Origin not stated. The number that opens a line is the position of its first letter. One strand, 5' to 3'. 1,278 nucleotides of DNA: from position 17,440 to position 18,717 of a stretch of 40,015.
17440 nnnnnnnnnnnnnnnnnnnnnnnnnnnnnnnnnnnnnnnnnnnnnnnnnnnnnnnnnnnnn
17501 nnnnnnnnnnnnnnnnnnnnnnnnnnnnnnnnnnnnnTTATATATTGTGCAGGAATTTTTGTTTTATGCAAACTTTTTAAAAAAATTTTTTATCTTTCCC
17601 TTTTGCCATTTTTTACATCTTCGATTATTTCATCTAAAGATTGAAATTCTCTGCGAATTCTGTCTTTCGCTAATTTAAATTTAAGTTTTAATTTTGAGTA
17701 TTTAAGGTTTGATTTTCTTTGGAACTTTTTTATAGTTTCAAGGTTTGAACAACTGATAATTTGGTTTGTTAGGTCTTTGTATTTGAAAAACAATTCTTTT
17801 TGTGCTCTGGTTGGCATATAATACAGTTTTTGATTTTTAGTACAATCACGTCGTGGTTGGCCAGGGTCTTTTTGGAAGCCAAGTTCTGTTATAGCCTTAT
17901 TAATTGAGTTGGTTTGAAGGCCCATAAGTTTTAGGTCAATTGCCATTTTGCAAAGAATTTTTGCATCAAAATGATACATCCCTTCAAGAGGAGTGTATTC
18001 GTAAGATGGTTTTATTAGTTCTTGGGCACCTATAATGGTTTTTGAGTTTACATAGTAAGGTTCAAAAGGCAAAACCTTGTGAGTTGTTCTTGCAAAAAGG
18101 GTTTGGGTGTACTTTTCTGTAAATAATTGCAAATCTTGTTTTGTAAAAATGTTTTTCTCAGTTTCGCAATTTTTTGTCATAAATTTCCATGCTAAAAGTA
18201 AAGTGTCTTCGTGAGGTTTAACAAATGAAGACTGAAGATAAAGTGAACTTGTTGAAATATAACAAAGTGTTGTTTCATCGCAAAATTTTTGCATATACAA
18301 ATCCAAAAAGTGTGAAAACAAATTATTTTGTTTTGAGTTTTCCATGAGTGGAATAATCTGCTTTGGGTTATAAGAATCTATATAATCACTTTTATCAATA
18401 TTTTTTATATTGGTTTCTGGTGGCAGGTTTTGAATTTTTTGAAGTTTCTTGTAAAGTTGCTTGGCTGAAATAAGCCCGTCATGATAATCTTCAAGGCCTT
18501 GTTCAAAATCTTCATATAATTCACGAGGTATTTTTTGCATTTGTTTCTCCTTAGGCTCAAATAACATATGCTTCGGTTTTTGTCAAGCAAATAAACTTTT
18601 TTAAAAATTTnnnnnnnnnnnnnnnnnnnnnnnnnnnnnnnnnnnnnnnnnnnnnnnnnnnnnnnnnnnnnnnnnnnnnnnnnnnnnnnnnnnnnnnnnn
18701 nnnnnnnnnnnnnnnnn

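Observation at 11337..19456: About 8 kb of orphan, duplicated, self-contained gene cassettes between prfA-GNAT and typA, around a stand-alone tRNA-Glu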

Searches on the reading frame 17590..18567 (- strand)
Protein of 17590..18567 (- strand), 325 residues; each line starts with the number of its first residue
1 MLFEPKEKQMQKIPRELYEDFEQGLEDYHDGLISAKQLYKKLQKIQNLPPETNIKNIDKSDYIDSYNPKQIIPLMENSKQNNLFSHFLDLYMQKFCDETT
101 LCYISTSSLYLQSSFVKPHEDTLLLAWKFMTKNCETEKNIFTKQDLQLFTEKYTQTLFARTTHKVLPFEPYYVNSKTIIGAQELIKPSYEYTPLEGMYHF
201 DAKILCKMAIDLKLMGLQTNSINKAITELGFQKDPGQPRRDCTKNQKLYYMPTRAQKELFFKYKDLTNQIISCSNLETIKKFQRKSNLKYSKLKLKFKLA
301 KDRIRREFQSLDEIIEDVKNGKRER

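Call 5: search_protein_families(library=pfam, proteins=[window:17590-18567:-], max_evalue=0.1)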
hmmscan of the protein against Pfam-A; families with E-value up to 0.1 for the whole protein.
window:17590-18567:- (325 aa): 1 family
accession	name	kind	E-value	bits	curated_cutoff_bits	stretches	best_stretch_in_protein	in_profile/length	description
PF22445.1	Ssol_1539-like_2nd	-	0.039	14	27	0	39-50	11-26/45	Ssol_1539-like, second domain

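Call 6: search_protein_families(library=phrogs, proteins=[window:17590-18567:-], max_evalue=0.05)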
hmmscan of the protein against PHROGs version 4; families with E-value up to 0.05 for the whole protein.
window:17590-18567:- (325 aa): 0 families

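Call 7: search_protein_families(library=padloc, proteins=[window:17590-18567:-], max_evalue=0.05)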
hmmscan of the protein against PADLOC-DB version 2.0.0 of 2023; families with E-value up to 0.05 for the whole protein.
window:17590-18567:- (325 aa): 0 families

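Call 8: search_protein_families(library=ncbifam, proteins=[window:17590-18567:-], max_evalue=0.05)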
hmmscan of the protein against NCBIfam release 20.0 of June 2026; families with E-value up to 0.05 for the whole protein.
window:17590-18567:- (325 aa): 0 families

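Call 11: find_related_loci(query=window:17590-18567:-, collection=genome_contigs, flank=10000)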
Query window:17590-18567:- (325 aa) in genome_contigs; peptide patterns used: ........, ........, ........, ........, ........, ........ (x = any residue, [..] = any of these).
189 stretches matched a pattern, but none encodes a relative of the query by tblastn (E <= 1e-3).

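Call 12: find_related_loci(query=window:17590-18567:-, collection=viral_contigs, flank=10000)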
Query window:17590-18567:- (325 aa) in viral_contigs; peptide patterns used: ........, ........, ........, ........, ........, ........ (x = any residue, [..] = any of these).
27 stretches matched a pattern, but none encodes a relative of the query by tblastn (E <= 1e-3).

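Call 13: find_homologous_proteins(query=window:17590-18567:-, max_evalue=0.001)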
Query window:17590-18567:- (325 aa): 3 proteins with E <= 0.001 among 752 candidates.
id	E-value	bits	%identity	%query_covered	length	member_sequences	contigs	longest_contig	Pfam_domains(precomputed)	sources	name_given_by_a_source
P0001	6.7e-206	700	97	100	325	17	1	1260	-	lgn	-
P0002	6.5e-154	530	76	96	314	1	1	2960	-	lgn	-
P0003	1.8e-85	305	48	97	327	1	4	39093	-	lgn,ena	-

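Call 14: find_encoding_contigs(protein=P0003, flank=10000, max_places=6)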
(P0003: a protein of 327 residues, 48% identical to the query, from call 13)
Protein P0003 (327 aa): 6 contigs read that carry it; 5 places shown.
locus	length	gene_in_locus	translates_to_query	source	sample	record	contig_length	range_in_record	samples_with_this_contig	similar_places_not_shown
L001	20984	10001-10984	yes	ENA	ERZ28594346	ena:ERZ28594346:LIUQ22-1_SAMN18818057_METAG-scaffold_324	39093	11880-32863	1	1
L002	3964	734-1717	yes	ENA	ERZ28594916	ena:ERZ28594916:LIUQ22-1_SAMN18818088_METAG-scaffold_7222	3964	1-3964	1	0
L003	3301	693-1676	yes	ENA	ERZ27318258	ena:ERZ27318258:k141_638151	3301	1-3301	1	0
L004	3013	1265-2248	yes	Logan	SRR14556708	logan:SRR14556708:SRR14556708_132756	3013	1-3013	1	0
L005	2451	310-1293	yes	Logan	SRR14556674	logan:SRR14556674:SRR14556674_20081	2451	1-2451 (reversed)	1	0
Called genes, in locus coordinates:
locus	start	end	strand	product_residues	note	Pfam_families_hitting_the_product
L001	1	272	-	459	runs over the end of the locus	PF28494:GlyRS_ins_1 (faint), PF00587:tRNA-synt_2b, PF03129:HGTP_anticodon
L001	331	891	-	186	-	PF08207:EFP_N, PF01132:EFP, PF09285:Elong-fact-P_C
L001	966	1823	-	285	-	PF01261:AP_endonuc_2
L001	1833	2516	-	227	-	PF01509:TruB_N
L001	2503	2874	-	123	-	PF02033:RBFA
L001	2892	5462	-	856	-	PF04760:IF2_N, PF00009:GTP_EFTU, PF01926:MMR_HSR1, PF02421:FeoB_N (faint), PF22042:EF-G_D2, PF11987:IF-2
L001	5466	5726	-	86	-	PF04296:YlxR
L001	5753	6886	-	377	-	PF08529:NusA_N, PF07650:KH_2 (faint), PF13184:KH_NusA_1st, PF26594:KH_NusA_2nd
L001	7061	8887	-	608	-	PF00009:GTP_EFTU, PF01926:MMR_HSR1 (weak), PF22042:EF-G_D2, PF03144:GTP_EFTU_D2, PF00679:EFG_C, PF21018:BipA_C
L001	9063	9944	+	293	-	-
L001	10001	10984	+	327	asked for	-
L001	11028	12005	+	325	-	-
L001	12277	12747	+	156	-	-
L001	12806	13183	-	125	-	PF14106:DUF4279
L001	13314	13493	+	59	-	-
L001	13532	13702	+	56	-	-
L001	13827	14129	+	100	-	-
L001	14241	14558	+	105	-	-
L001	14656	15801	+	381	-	-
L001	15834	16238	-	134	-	PF00877:NLPC_P60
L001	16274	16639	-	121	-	-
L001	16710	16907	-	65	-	-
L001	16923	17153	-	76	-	-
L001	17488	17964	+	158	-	PF03692:CxxCxxCC (weak)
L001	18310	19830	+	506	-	-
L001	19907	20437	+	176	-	-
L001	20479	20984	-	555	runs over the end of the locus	-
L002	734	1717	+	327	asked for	-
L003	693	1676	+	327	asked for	-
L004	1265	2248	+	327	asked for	-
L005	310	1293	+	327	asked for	-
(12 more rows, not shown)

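Call 15: find_encoding_contigs(protein=P0002, flank=10000, max_places=4)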
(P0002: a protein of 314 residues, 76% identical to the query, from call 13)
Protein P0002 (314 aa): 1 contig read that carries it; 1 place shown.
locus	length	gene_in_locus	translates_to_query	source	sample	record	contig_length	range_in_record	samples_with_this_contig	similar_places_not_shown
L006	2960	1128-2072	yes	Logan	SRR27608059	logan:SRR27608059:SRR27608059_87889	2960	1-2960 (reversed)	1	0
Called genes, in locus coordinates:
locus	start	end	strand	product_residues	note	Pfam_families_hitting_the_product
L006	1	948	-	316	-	?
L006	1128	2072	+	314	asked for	-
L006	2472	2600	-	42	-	-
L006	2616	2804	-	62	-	-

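Call 38: predict_structure(alignment_id=A1)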
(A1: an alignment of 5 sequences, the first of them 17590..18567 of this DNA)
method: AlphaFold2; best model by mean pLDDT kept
length: 325 residues; sequences in the alignment: 5
mean_pLDDT: 69.4   pTM: 0.67
mean pLDDT of the five models: 69.4, 69.2, 67.7, 65.8, 63.2
residues with pLDDT >= 90: 62; 70-90: 133; 50-70: 50; < 50: 80
segments of 3 or more residues with pLDDT < 50: 1-13, 102-114, 235-250, 288-325
pLDDT, mean of each block of 10 residues (from residue 1): 29 56 74 79 69 75 78 91 91 80 40 59 89 79 95 90 62 78 67 77 92 93 93 54 39 73 87 83 59 32 34 41 36
secondary structure, 60 per line:
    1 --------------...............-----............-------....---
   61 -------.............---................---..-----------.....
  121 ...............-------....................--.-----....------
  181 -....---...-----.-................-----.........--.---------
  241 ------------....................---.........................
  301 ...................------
elements in order: H15-29 H35-46 H54-57 H68-80 H84-99 H116-135 H143-162 E171-174 E182-185 E189-191 H199-214 H220-228 H253-272 H276-319

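Call 40: search_protein_representatives(alignment_id=A1)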
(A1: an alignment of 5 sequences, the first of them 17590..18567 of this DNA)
Query: 5 sequences, 317 profile positions. Proteins with E-value up to 0.001 (for the whole library): 15; up to 1e-10: 9; up to 1e-30: 3. The best 15 are listed.
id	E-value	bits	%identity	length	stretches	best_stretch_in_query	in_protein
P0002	1.1e-173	592.9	-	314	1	1-313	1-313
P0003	3.3e-153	525.7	-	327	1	1-317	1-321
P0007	7.9e-57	209.1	-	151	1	71-220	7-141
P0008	2.5e-23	99.0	-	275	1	57-287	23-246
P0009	2.5e-22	95.7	-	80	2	252-317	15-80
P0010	1.8e-17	79.7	-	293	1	24-226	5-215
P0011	1.2e-16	77.1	-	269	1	73-232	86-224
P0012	2.3e-13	66.2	-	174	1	106-268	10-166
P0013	6.8e-12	61.4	-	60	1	1-47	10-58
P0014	1.9e-08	50.1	-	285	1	64-278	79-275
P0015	5.3e-08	48.6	-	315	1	29-218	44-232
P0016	3.1e-07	46.1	-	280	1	77-233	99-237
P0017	5.5e-07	45.3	-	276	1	74-230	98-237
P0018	1.8e-06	43.6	-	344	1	75-294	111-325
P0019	9.5e-06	41.2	-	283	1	25-235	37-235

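Call 42: fold_search(model_id=the predicted structure, library=pdb)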
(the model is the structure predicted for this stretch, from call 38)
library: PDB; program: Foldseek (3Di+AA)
matches with E <= 10: 236; with E <= 0.001: 0
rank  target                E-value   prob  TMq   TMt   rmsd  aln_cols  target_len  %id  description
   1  3efz_C                2.8e-01  0.38  0.23  0.31  18.3       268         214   13  Crystal Structure of a 14-3-3 protein from cryptosporidium parvum (cgd1_2980) (released 2008-09-23)
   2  7qg6_D                3.1e-01  0.15  0.18  0.22  20.5       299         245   12  Co-crystal structure of UPF3A-RRM-NOPS-L with UPF2-MIF4GIII (released 2022-07-20)
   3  3j8b_A                5.1e-01  0.54  0.26  0.19  12.3       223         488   10  Model of the human eIF3 PCI-MPN octamer docked into the 43S-HCV IRES EM map (released 2014-10-22)
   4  3qtm_B                5.1e-01  0.20  0.19  0.19  15.3       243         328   10  Structure of S. pombe nuclear import adaptor Nro1 (Space group P21) (released 2011-09-21)
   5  9d43                  5.4e-01  0.33  0.29  0.11  12.7       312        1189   11  Cryo-EM structure of unliganded yeast Exportin Msn5 (released 2025-03-19)
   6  4v7o_A5               5.4e-01  0.10  0.16  0.08  20.4       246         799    9  Proteasome Activator Complex (released 2014-07-09)
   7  4cqo_A                5.9e-01  0.35  0.29  0.20  14.2       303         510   10  Structure of the human CNOT1 superfamily homology domain in complex with a Nanos1 peptide (released 2014-04-23)
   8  6een_D                6.9e-01  0.10  0.16  0.16  16.1       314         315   10  Crystal structure of a designer Pentatrico Peptide RNA binding protein, bound to a complex RNA target and featuring an (released 2019-08-21)
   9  7ajl_AAA              7.2e-01  0.09  0.16  0.17  19.4       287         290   11  Cyrstal structure of CYRI-B/Fam49B (released 2020-11-18)
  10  5anr_A                7.6e-01  0.13  0.21  0.25  17.2       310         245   12  Structure of a human 4E-T - DDX6 - CNOT1 complex (released 2015-10-21)
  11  4c0e_B                8.4e-01  0.28  0.24  0.17  12.7       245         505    7  Structure of the NOT1 superfamily homology domain from Chaetomium thermophilum (released 2013-10-09)
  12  3qtm_A                1.1e+00  0.13  0.14  0.14  14.6       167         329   11  Structure of S. pombe nuclear import adaptor Nro1 (Space group P21) (released 2011-09-21)
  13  2b1e                  1.2e+00  0.08  0.16  0.12  17.1       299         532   10  The structures of exocyst subunit Exo70p and the Exo84p C-terminal domains reveal a common motif (released 2005-11-01)
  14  3qb5_B                1.5e+00  0.18  0.21  0.29  13.4       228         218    9  Human C3PO complex in the presence of MnSO4 (released 2011-05-11)
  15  5k7v_A                1.5e+00  0.09  0.20  0.23  19.0       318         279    9  Computational Design of Self-Assembling Cyclic Protein Homooligomers (released 2017-04-12)
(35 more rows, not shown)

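Call 43: find_encoding_contigs(protein=P0011, flank=10000, max_places=3)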
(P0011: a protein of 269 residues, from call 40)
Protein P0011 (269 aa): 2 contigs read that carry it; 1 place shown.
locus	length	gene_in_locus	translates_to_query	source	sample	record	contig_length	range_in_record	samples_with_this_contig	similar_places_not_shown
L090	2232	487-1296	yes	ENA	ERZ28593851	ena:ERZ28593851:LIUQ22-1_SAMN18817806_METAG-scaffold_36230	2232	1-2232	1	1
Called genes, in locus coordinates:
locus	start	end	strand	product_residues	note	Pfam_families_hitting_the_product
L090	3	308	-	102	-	?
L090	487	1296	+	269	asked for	-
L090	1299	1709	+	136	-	-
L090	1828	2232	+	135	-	?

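Call 44: find_encoding_contigs(protein=P0008, flank=10000, max_places=3)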
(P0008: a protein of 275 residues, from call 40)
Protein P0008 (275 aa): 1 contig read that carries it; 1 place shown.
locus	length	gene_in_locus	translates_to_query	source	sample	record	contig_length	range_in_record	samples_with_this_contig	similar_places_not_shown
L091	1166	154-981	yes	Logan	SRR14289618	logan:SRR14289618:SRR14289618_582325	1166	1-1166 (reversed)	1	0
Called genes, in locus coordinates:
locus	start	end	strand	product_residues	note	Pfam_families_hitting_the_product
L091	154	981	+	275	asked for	-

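Call 48: find_related_loci(query=A3, collection=genome_contigs, flank=10000)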
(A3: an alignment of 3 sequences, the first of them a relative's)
Query A3 (280 aa) in genome_contigs; peptide patterns used: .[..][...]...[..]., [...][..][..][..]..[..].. (x = any residue, [..] = any of these).
201 stretches matched a pattern, but none encodes a relative of the query by tblastn (E <= 1e-3).

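Call 49: search_dna_similar(query=window:17590-18567:-, collection=phages, mode=protein, max_evalue=0.01)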
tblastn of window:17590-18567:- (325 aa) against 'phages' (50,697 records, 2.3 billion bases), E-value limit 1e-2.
No match.

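Call 72: search_solved_structures(query=A2, max_evalue=1)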
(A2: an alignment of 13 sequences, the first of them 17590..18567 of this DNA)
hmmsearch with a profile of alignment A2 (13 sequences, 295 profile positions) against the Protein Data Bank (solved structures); distinct sequences matched with E-value up to 1: 2.
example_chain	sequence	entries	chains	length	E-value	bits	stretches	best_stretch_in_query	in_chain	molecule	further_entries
3rsn_A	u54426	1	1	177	0.17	14.7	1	93-182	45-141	Set1/Ash2 histone methyltransferase complex subunit ASH2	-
3s32_A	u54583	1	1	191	0.2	14.4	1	93-181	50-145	Set1/Ash2 histone methyltransferase complex subunit ASH2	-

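Call 74: search_protein_families(library=pfam, proteins=[L001:9063-9944:+, L001:17488-17964:+, L001:18310-19830:+], max_evalue=0.01)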
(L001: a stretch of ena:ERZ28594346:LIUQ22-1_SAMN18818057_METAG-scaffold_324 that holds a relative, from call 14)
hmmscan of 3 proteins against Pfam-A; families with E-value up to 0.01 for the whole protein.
L001:9063-9944:+ (293 aa): 0 families

L001:17488-17964:+ (158 aa): 1 family
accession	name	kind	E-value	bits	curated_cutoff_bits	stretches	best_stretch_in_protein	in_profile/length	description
PF03692.20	CxxCxxCC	-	2.4e-07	31.8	23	1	11-97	1-74/85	Putative zinc- or iron-chelating domain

L001:18310-19830:+ (506 aa): 1 family
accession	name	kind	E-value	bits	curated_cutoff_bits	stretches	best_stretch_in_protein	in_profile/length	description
PF01030.30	Recep_L_domain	-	0.00062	20.3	21.8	0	213-254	5-52/112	Receptor L domain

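Call 91: fold_search(model_id=the predicted structure, library=viral)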
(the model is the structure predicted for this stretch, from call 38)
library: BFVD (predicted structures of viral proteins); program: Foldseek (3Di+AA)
matches with E <= 10: 221; with E <= 0.001: 0
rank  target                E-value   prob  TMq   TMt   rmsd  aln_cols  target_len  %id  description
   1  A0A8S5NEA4            1.4e-01  0.08  0.09  0.06  28.3       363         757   12  Internal virion protein [Caudovirales sp. ctSxd6]
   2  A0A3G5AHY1            2.0e-01  0.20  0.16  0.13  29.1       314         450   10  Uncharacterized protein [Sylvanvirus sp.]
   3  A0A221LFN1            4.9e-01  0.15  0.19  0.17  21.3       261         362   13  Putative RNA-dependent RNA polymerase (Fragment) [Lothians earthworm bunya/arena-like virus 1]
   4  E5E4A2                5.5e-01  0.09  0.12  0.13  26.5       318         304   10  Uncharacterized protein [Acinetobacter phage Acj61]
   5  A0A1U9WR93            6.3e-01  0.12  0.16  0.13  14.5       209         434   10  (no name in the UniProt tables at hand)
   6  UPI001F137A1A         7.4e-01  0.04  0.11  0.06  25.2       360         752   12  (no name look-up for this kind of identifier)
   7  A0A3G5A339            8.6e-01  0.10  0.15  0.16  15.8       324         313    9  Tetratricopeptide repeat protein [Harvfovirus sp.]
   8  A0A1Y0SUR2            9.0e-01  0.20  0.24  0.18  12.2       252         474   13  Uncharacterized protein [Pseudomonas phage Skulduggery]
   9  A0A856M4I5            9.4e-01  0.12  0.18  0.18  15.4       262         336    7  (no name in the UniProt tables at hand)
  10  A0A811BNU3            9.4e-01  0.08  0.16  0.10  17.4       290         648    8  F-box domain containing protein [Pandoravirus japonicus]
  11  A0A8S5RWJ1            9.4e-01  0.03  0.08  0.07  34.8       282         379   10  Uncharacterized protein [Siphoviridae sp. ctHip2]
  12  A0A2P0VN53            9.9e-01  0.20  0.26  0.26  13.2       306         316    9  Uncharacterized protein [Tetraselmis virus 1]
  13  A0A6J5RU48            9.9e-01  0.04  0.11  0.09  27.2       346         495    9  Uncharacterized protein [uncultured Caudovirales phage]
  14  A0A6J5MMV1            1.0e+00  0.04  0.11  0.06  31.2       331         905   10  Uncharacterized protein [uncultured Caudovirales phage]
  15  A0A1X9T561            1.2e+00  0.06  0.11  0.09  16.5       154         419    8  Bromodomain-like motif protein [Ranid herpesvirus 3]
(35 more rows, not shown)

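Call 118: find_encoding_contigs(protein=P0016, flank=10000, max_places=3)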
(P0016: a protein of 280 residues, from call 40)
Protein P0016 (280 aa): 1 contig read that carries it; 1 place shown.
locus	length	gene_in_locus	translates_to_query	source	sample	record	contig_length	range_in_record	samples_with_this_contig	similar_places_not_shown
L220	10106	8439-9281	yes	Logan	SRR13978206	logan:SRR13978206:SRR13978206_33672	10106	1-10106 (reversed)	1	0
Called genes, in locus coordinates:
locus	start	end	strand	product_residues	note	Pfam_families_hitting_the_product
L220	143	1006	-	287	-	-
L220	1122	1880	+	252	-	PF08812:YtxC (weak)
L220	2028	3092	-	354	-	-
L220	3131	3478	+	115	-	-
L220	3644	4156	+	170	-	PF14317:YcxB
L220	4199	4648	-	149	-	-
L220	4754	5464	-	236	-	PF00702:Hydrolase, PF13419:HAD_2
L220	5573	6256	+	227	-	PF08713:DNA_alkylation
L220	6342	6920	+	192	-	PF01381:HTH_3, PF12844:HTH_19, PF13560:HTH_31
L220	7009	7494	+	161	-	-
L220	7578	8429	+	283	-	-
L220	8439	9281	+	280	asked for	-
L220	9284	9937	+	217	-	-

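Call 119: find_encoding_contigs(protein=P0014, flank=10000, max_places=3)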
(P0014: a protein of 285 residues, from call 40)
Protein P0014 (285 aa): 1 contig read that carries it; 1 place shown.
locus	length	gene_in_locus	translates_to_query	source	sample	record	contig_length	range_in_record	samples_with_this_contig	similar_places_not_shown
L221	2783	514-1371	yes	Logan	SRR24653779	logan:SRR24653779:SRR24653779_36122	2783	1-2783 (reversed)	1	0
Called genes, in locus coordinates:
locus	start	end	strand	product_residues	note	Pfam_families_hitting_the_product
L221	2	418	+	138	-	?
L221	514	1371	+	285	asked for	-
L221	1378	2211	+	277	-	-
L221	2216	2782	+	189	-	?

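Call 121: search_protein_families(library=pfam, proteins=[L220:9284-9937:+, L221:2216-2782:+, L220:7009-7494:+, L090:1299-1709:+, L220:2028-3092:-, L220:143-1006:-], max_evalue=0.01)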
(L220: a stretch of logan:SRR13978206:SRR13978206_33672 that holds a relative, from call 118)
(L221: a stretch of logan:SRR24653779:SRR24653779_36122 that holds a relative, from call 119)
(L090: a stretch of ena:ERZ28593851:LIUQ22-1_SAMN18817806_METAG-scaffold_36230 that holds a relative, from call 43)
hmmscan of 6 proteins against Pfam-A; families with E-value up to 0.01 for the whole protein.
L220:9284-9937:+ (217 aa): 0 families

L221:2216-2782:+ (189 aa): 0 families

L220:7009-7494:+ (161 aa): 0 families

L090:1299-1709:+ (136 aa): 0 families

L220:2028-3092:- (354 aa): 1 family
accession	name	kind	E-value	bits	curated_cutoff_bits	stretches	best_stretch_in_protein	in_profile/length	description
PF19789.6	DUF6273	-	0.00017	21.9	23.5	1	220-352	40-171/172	Domain of unknown function (DUF6273)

L220:143-1006:- (287 aa): 1 family
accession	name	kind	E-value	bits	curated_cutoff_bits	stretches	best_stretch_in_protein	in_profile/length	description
PF18998.6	Flg_new_2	-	2.5e-05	24.6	23.6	1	42-90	9-58/73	Divergent InlB B-repeat domain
